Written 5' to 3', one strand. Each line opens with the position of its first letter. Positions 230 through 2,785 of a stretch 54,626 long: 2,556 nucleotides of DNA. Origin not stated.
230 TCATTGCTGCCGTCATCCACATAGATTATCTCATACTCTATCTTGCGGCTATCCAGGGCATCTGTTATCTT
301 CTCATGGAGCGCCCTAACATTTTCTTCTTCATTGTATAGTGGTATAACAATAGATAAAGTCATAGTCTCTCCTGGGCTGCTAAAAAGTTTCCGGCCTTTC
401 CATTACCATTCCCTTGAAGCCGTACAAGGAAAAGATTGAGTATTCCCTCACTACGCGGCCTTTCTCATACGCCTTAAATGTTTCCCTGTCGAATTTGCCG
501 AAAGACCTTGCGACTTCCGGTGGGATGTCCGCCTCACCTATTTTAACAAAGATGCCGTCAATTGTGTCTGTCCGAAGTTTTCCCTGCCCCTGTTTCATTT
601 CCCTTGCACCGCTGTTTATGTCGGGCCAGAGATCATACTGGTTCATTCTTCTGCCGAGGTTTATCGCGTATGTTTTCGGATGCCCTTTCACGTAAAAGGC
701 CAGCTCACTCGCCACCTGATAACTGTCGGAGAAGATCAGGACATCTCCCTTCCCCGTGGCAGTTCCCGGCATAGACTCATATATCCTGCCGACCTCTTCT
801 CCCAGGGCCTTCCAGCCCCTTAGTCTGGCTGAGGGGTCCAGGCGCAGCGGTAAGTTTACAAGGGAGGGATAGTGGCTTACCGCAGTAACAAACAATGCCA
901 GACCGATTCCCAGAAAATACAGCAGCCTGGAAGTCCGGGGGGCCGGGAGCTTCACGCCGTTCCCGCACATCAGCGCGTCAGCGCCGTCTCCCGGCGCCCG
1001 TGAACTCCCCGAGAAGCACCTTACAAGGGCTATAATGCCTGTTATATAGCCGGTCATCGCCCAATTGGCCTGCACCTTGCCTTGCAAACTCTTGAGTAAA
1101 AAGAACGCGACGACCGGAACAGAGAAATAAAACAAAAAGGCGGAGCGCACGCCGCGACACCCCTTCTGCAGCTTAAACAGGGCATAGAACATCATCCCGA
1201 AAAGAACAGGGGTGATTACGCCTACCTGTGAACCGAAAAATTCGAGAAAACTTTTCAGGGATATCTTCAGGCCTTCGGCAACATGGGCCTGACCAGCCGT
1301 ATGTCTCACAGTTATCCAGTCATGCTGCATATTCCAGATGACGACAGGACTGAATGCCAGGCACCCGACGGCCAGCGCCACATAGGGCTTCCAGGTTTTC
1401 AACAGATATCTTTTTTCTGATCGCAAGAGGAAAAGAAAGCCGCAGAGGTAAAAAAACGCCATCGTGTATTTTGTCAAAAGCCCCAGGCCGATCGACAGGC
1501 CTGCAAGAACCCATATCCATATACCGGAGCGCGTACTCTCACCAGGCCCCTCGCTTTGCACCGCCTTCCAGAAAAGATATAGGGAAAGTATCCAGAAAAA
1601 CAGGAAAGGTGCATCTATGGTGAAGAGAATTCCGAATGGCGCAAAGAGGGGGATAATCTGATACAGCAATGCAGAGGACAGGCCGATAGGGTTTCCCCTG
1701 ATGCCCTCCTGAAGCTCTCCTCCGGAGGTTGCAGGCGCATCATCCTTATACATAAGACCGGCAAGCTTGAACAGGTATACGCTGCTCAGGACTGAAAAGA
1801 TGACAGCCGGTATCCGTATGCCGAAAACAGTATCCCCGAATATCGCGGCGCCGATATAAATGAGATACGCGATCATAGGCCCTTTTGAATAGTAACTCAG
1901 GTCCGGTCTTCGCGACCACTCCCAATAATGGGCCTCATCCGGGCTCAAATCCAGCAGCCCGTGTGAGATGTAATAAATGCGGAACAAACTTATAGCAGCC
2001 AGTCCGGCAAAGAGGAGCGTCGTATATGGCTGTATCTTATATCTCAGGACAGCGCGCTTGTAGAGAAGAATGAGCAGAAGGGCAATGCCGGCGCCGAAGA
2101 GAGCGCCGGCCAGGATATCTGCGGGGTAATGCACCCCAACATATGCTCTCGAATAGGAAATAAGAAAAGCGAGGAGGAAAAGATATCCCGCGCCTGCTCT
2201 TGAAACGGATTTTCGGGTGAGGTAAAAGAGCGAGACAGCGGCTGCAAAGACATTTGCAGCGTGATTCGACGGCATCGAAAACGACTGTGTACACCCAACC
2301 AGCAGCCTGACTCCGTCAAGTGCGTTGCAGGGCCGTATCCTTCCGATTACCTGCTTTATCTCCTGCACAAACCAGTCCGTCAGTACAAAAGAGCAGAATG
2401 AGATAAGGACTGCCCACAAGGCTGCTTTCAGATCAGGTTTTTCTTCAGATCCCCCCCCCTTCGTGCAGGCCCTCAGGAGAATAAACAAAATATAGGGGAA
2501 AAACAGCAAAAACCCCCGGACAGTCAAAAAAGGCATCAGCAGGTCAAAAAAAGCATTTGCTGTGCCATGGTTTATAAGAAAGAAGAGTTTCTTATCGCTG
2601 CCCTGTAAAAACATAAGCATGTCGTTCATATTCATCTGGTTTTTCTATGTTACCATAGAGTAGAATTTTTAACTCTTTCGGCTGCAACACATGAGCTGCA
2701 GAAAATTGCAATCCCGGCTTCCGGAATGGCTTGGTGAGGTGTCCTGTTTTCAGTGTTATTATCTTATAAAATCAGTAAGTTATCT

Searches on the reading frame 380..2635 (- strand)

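Call 43: search_protein_families(library=ncbifam, proteins=[window:380-2635:-], max_evalue=1e-10)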
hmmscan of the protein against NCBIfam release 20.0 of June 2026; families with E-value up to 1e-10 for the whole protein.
window:380-2635:- (751 aa): 1 family
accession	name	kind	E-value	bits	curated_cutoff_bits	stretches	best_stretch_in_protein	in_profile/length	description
NF047884.1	UdeprDiPSep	equivalog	3.3e-16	59.7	250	1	80-190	79-185/188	undecaprenyl-diphosphatase SepP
